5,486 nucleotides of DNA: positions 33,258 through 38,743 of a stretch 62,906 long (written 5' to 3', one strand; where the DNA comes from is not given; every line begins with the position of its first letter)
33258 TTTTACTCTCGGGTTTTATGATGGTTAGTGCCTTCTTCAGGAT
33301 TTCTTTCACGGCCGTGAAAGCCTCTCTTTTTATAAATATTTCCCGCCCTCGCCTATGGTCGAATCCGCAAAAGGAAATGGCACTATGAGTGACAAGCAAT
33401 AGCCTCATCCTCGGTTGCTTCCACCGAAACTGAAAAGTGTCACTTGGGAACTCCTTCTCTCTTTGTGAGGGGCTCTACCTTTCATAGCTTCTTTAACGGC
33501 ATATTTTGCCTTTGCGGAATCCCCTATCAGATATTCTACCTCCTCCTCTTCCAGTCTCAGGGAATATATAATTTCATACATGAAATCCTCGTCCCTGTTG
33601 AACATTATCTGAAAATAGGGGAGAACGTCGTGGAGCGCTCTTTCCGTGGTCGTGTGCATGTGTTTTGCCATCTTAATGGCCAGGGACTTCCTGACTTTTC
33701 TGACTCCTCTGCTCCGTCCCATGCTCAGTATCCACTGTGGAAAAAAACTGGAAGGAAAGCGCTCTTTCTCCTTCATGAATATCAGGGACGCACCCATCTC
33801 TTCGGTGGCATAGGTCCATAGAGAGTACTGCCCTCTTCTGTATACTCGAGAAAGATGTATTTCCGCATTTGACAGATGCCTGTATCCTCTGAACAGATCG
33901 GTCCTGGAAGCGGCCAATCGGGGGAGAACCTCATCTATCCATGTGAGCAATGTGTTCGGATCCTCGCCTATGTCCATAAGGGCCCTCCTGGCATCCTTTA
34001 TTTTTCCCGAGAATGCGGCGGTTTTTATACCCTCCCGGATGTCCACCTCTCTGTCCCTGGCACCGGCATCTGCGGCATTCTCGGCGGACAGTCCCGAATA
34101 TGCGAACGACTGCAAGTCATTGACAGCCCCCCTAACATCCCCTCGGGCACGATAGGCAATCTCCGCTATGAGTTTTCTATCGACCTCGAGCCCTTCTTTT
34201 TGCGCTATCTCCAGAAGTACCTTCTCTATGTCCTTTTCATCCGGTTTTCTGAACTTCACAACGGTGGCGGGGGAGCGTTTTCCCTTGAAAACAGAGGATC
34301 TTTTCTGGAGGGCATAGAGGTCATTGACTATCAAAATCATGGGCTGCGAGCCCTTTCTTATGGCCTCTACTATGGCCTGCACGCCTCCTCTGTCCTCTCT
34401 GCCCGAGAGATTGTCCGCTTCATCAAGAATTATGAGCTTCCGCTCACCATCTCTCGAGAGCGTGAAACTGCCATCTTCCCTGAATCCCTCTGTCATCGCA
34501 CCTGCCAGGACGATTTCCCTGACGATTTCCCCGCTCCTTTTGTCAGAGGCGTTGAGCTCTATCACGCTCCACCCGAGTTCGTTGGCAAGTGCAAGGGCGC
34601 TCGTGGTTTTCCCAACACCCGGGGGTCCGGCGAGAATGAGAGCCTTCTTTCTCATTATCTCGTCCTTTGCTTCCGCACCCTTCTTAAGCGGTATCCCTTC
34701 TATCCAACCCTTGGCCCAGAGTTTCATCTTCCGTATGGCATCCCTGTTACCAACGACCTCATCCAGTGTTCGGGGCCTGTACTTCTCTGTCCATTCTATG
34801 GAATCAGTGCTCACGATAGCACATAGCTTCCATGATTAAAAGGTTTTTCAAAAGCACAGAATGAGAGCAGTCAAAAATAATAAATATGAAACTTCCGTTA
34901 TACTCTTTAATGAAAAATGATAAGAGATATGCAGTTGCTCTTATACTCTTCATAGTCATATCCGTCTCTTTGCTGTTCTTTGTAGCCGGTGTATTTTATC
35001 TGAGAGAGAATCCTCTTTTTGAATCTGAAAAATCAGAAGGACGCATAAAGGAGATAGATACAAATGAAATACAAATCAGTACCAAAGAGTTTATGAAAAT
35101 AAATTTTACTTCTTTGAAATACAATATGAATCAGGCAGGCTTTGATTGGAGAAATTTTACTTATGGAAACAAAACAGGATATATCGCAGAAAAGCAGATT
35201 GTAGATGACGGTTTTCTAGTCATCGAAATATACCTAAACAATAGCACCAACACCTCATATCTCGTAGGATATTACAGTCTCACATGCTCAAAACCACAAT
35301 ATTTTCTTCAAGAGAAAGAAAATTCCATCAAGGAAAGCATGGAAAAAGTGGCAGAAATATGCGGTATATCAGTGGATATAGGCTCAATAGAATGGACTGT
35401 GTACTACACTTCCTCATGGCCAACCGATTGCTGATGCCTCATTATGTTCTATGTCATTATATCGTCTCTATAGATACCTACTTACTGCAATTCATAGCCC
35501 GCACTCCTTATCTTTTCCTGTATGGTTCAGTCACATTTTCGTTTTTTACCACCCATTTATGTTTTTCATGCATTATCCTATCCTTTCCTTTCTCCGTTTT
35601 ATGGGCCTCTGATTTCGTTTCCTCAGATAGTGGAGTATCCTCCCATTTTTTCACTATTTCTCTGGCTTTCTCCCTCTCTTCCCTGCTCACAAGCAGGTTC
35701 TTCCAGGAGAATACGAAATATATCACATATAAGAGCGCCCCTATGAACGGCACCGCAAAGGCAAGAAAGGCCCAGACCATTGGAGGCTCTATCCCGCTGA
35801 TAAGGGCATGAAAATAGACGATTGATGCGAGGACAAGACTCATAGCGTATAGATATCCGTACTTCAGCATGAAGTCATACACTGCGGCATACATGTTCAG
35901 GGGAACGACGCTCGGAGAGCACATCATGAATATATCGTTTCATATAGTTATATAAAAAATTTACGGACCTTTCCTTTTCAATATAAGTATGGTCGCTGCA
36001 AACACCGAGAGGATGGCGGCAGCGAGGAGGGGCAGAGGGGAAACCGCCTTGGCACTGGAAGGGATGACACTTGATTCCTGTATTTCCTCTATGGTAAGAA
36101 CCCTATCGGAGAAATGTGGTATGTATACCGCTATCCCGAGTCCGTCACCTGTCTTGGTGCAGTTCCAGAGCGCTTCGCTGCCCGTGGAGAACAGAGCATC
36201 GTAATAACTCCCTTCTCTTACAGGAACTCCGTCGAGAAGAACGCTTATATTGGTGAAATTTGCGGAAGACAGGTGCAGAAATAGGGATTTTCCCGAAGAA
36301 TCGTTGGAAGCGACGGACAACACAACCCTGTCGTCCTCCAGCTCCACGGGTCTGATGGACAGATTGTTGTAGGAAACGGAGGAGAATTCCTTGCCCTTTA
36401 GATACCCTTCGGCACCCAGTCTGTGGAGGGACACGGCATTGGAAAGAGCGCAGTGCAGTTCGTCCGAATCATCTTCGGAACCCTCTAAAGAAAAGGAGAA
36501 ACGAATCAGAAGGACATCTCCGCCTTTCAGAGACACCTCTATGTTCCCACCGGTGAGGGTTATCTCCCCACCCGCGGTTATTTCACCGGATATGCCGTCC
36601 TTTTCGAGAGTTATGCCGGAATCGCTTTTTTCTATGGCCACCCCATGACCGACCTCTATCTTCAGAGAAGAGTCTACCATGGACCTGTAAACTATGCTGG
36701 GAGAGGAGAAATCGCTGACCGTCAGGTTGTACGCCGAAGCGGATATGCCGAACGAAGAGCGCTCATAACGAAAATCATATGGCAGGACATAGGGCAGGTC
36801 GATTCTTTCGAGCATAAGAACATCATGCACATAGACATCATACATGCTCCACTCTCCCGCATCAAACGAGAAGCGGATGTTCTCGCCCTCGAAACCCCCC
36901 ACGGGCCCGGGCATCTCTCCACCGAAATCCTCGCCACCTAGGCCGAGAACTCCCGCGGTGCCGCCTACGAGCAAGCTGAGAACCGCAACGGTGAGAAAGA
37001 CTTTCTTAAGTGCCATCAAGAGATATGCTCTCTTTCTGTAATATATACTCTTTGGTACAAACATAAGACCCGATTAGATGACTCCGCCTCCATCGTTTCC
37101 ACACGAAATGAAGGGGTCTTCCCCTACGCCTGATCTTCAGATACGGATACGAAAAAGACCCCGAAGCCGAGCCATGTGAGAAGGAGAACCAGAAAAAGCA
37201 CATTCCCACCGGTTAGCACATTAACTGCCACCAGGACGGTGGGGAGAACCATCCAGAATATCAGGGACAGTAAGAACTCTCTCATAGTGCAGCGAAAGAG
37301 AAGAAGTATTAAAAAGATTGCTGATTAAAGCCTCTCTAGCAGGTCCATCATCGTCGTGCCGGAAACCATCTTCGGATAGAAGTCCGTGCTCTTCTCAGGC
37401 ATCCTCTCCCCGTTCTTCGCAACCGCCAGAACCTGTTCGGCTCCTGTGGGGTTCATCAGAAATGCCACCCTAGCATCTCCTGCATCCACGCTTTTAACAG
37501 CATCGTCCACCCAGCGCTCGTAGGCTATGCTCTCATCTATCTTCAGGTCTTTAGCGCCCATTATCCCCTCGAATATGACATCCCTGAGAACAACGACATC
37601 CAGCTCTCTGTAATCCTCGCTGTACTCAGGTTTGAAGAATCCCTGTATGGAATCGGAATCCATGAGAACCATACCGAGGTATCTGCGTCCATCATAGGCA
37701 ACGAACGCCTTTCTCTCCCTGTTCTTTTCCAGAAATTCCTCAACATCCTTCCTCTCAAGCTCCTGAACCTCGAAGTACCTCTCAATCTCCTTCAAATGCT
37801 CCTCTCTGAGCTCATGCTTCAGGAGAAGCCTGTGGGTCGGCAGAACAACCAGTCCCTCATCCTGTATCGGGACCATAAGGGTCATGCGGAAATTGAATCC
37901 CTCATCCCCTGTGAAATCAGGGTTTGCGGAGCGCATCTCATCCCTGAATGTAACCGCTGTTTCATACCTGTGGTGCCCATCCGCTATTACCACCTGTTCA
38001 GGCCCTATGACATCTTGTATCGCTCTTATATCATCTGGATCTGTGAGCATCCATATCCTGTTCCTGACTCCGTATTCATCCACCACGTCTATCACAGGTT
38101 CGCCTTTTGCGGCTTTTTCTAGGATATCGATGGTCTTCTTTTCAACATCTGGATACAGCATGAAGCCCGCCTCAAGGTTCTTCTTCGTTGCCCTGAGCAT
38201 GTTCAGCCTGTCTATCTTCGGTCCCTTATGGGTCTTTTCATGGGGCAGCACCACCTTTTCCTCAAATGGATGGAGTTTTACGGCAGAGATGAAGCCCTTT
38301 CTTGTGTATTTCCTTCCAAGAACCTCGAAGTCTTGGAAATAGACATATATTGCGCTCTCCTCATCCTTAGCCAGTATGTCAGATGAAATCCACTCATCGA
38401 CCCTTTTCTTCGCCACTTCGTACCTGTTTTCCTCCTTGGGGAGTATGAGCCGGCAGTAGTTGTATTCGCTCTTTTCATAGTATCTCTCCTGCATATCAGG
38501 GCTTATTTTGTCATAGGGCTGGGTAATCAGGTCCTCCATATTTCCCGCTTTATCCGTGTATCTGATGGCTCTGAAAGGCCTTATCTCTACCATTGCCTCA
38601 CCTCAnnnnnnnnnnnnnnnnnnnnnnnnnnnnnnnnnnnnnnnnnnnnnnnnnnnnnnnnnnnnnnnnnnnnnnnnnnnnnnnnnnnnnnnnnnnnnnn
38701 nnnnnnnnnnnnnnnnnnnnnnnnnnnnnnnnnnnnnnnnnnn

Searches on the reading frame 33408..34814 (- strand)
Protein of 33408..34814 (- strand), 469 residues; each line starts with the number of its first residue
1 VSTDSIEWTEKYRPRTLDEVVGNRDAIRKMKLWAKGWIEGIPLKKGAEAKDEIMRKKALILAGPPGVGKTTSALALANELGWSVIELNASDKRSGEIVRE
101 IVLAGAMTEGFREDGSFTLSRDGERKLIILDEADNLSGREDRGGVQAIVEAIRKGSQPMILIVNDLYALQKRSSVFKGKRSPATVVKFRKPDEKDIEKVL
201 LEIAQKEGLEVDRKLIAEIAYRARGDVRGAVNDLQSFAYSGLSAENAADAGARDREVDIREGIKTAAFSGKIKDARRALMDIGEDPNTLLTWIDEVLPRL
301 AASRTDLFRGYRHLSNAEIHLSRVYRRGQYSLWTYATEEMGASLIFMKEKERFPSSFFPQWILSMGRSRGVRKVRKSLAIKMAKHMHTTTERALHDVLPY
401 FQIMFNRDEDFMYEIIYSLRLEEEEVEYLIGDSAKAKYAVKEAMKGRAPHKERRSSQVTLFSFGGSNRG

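Call 37: search_protein_families(library=pfam, proteins=[window:33408-34814:-])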
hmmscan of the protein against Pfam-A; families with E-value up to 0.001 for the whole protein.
window:33408-34814:- (469 aa): 13 families
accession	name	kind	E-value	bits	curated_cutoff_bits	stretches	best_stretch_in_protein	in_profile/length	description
PF00004.35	AAA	-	6.1e-13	49.8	21.2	1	59-154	1-94/131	ATPase family associated with various cellular activities (AAA)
PF13401.12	AAA_22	-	1.4e-07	32.4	27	1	55-152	4-104/130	AAA domain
PF03215.21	Rad17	-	2.3e-07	31.4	23.8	1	7-87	8-76/186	Rad17 P-loop domain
PF13173.12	AAA_14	-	1.8e-05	25.2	27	1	56-138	2-76/129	AAA domain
PF20720.3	nSTAND3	-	2.8e-05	24.3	27.2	1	47-80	8-41/155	Novel STAND NTPase 3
PF25361.1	AAA_lid_RFC1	-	4.4e-05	23.3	34.9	1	195-238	3-46/59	RFC1-like, AAA+ ATPase lid domain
PF05496.18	RuvB_N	-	5.6e-05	23.4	27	1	13-84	2-61/159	Holliday junction DNA helicase RuvB P-loop domain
PF21960.2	RCF1-5-like_lid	-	6.2e-05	23.3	27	1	198-238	1-42/43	RCF1/5-like, AAA+ ATPase lid domain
PF13238.12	AAA_18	-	0.00013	22.9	29.4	1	60-154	2-82/128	AAA domain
PF13191.12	AAA_16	-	0.00014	22.8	32.6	1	57-167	25-142/167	AAA ATPase domain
PF07728.20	AAA_5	-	0.00022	21.7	22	1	59-136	2-78/139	AAA domain (dynein-related subfamily)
PF00270.35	DEAD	-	0.00048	20.3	26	0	126-153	119-146/167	DEAD/DEAH box helicase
PF06068.19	TIP49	-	0.00057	19.6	23.8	1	51-106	45-102/347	TIP49 P-loop domain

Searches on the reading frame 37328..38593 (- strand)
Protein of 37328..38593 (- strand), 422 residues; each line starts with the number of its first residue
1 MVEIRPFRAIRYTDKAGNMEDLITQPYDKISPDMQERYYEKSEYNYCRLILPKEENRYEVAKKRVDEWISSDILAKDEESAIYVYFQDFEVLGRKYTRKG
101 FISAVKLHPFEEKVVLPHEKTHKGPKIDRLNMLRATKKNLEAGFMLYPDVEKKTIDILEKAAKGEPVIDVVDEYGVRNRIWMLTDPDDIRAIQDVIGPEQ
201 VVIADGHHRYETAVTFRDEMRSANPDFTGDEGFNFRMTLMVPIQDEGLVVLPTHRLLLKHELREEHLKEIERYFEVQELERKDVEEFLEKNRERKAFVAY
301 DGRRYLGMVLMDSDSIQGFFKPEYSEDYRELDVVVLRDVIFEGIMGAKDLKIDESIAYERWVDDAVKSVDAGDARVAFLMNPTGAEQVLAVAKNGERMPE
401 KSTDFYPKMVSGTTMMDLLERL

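Call 14: find_encoding_contigs(protein=window:37328-38593:-, flank=2000, max_places=6)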
Protein window:37328-38593:- (422 aa): no gene with exactly this product is on record in the collection.

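Call 37: search_protein_families(library=pfam, proteins=[window:37328-38593:-])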
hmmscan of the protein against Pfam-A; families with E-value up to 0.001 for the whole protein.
window:37328-38593:- (422 aa): 1 family
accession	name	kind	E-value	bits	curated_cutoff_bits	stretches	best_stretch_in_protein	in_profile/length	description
PF06245.16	DUF1015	-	1.1e-84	284.6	25.8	1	4-333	1-324/325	Protein of unknown function (DUF1015)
